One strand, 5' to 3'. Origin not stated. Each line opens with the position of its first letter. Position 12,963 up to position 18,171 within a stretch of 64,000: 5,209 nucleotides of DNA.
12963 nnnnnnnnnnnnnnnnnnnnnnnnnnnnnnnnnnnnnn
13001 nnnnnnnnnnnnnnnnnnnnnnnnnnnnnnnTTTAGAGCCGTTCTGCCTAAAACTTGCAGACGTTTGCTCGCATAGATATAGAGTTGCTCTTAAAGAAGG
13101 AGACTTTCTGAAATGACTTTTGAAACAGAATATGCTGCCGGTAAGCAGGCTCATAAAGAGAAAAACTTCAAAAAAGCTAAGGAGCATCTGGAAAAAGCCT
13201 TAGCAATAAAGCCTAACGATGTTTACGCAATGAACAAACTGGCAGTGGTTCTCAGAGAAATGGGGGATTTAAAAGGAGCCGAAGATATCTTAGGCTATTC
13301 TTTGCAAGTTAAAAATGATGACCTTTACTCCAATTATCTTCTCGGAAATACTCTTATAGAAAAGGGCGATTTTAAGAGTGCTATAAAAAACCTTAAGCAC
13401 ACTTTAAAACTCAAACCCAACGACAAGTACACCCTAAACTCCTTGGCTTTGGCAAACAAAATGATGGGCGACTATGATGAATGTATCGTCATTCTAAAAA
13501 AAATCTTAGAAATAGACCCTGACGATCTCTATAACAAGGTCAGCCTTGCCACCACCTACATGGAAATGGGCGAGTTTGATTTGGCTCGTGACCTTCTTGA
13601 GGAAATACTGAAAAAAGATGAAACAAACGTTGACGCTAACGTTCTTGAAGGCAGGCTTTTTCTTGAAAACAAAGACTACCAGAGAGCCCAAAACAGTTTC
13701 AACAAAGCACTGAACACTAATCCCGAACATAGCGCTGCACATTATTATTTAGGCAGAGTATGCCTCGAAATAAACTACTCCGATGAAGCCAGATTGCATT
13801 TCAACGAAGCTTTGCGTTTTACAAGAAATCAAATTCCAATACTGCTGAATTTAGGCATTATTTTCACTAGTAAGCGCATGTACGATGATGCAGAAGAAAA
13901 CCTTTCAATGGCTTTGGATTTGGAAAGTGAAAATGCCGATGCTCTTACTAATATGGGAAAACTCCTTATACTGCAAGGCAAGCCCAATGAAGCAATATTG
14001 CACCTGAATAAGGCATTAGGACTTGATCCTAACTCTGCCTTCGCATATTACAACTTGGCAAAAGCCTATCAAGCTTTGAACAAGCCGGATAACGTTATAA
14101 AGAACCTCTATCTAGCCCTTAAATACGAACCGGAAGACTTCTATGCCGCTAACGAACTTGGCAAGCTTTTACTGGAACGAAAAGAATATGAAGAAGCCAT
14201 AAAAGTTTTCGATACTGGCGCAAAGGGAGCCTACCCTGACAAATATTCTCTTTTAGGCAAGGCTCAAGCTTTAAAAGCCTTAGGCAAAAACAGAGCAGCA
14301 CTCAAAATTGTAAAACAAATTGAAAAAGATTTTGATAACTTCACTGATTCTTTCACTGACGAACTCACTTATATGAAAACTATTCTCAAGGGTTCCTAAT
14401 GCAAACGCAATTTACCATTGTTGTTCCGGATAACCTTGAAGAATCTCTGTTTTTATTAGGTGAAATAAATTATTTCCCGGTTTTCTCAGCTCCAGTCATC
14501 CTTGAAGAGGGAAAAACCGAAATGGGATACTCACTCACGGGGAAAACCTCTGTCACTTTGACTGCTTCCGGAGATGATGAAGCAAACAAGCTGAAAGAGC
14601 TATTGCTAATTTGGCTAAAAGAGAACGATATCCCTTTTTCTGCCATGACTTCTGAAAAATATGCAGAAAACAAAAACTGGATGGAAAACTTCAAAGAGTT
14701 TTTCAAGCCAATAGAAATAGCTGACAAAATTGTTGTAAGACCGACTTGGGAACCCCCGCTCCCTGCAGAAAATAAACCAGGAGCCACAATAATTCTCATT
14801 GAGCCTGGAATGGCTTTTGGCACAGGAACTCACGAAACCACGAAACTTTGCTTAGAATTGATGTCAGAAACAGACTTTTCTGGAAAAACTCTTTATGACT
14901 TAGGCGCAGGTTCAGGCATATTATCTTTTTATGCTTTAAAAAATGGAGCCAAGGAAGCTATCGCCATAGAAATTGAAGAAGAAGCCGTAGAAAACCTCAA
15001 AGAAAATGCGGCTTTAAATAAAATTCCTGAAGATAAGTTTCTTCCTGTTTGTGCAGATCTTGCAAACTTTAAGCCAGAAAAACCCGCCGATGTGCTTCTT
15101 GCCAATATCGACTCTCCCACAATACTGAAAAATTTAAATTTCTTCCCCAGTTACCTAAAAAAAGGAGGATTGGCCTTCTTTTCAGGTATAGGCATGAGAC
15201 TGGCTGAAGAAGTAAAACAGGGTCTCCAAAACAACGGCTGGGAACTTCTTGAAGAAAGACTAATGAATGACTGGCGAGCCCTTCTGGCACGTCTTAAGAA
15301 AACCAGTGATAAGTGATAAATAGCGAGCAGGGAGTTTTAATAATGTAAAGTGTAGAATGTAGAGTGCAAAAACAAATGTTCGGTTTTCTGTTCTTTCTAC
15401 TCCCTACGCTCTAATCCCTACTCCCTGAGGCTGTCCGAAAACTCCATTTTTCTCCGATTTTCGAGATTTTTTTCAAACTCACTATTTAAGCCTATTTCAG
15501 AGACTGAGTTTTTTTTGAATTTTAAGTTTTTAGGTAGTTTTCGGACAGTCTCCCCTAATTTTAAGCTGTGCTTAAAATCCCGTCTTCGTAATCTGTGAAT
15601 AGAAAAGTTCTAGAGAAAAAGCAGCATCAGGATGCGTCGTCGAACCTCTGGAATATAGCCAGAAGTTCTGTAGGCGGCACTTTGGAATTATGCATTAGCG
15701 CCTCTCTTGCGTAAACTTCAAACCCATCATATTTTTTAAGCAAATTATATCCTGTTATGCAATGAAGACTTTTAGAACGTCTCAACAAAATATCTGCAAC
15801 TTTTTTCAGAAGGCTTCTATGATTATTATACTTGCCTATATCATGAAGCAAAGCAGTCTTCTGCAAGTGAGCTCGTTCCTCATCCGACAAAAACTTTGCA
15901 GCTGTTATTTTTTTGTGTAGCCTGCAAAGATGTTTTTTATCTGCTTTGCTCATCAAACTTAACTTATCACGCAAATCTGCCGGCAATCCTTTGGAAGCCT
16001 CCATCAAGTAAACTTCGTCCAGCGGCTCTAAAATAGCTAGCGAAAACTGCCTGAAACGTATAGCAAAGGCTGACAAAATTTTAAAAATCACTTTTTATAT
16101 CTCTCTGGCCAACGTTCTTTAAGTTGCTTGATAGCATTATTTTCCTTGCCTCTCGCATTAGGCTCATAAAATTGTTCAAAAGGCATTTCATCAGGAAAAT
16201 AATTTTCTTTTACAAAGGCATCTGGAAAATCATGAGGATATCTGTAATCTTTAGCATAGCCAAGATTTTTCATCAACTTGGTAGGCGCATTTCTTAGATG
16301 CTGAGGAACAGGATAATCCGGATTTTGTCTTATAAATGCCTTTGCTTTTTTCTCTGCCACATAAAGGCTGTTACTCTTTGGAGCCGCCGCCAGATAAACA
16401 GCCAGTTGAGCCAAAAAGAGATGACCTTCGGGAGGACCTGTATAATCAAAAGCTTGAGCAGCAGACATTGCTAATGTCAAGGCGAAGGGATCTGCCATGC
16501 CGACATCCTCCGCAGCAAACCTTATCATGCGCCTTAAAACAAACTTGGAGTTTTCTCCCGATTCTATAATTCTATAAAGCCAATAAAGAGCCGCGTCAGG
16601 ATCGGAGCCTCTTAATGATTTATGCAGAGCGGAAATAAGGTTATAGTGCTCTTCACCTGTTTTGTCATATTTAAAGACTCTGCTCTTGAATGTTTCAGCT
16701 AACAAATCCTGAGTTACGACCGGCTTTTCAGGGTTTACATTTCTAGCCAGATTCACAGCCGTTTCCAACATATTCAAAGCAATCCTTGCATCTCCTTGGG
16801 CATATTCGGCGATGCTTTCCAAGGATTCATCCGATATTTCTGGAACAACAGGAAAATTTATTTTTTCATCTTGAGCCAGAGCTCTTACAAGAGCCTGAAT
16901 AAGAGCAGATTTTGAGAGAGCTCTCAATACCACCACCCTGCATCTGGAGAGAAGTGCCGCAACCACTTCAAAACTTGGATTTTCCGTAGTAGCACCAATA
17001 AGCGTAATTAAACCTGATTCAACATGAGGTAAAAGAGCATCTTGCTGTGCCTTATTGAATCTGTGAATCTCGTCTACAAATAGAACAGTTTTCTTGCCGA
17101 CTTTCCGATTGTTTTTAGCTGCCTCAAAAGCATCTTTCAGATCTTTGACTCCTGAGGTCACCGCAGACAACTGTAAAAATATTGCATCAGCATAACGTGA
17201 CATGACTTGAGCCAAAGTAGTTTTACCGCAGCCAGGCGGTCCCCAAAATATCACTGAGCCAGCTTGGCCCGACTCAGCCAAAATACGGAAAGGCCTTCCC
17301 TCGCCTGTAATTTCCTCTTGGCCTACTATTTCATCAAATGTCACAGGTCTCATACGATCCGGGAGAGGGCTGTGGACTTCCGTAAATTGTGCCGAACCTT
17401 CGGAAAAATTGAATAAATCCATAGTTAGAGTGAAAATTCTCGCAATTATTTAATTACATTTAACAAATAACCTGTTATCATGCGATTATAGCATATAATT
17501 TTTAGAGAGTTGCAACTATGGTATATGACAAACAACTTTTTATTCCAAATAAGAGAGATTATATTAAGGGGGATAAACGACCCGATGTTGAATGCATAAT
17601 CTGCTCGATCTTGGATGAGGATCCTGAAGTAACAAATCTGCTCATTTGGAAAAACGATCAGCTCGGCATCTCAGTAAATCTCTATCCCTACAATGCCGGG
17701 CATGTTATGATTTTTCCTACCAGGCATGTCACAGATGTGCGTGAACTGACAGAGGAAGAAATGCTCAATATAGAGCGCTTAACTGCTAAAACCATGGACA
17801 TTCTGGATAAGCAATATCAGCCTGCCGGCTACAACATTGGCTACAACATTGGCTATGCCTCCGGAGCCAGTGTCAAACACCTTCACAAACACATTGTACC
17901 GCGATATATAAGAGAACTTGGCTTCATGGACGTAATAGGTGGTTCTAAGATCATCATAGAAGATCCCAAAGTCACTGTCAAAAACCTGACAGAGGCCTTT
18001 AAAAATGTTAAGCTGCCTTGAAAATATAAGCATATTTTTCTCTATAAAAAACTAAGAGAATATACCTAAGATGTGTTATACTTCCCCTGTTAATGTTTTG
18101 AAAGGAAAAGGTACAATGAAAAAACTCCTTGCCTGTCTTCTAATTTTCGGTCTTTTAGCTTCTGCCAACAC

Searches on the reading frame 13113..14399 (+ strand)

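Call 10: search_protein_families(library=pfam, proteins=[window:13113-14399:+], max_evalue=0.00001)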
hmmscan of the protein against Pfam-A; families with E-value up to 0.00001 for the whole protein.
window:13113-14399:+ (428 aa): 26 families (the best 25 are shown)
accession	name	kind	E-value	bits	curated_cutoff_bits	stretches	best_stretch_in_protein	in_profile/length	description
PF07719.23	TPR_2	-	2e-46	152.7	27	0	275-307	1-33/34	Tetratricopeptide repeat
PF14559.12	TPR_19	-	1.2e-45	154.1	25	4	118-171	4-57/68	Tetratricopeptide repeat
PF00515.34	TPR_1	-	3.6e-45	150.5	27.8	1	275-307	1-33/34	Tetratricopeptide repeat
PF13431.12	TPR_17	-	8.9e-38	125.8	24.4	0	26-57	2-33/34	Tetratricopeptide repeat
PF13432.12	TPR_16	-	1.6e-37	128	32.7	1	178-236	2-60/65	Tetratricopeptide repeat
PF13414.12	TPR_11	-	3.8e-34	116.5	26.8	1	282-322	1-41/42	TPR repeat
PF13181.12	TPR_8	-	1.4e-33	112.5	25.7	0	275-307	1-33/34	Tetratricopeptide repeat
PF13428.12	TPR_14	-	9.7e-33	109.7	23.5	0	276-318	2-44/44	Tetratricopeptide repeat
PF13424.12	TPR_12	-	1.8e-31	108.6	30.1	0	243-304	5-74/77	Tetratricopeptide repeat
PF12895.13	ANAPC3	-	3.8e-27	94.8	27.2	2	162-232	12-81/82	Anaphase-promoting complex, cyclosome, subunit 3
PF23914.1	TPR_CcmH_CycH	-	3e-25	89.3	42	2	94-207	39-155/158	Cytochrome c-type biogenesis protein H TPR domain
PF13174.12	TPR_6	-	1.2e-19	69.9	26.3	0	111-137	6-32/33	Tetratricopeptide repeat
PF13176.12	TPR_7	-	1.4e-17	62.7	27.9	0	144-172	4-34/36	Tetratricopeptide repeat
PF13374.12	TPR_10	-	1.8e-15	56.8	27.5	0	39-60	4-25/42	Tetratricopeptide repeat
PF13371.12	TPR_9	-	3.4e-13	49.8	35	0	120-181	10-71/73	Tetratricopeptide repeat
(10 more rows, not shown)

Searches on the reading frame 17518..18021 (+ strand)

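Call 10: search_protein_families(library=pfam, proteins=[window:17518-18021:+], max_evalue=0.00001)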
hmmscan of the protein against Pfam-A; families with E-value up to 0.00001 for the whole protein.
window:17518-18021:+ (167 aa): 2 families
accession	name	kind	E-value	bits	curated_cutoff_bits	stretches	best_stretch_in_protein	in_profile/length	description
PF01230.28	HIT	-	7.7e-15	55.8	21.5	1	37-130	3-96/98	HIT domain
PF11969.13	DcpS_C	-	4.2e-11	43.8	24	1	26-127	2-100/114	Scavenger mRNA decapping enzyme C-term binding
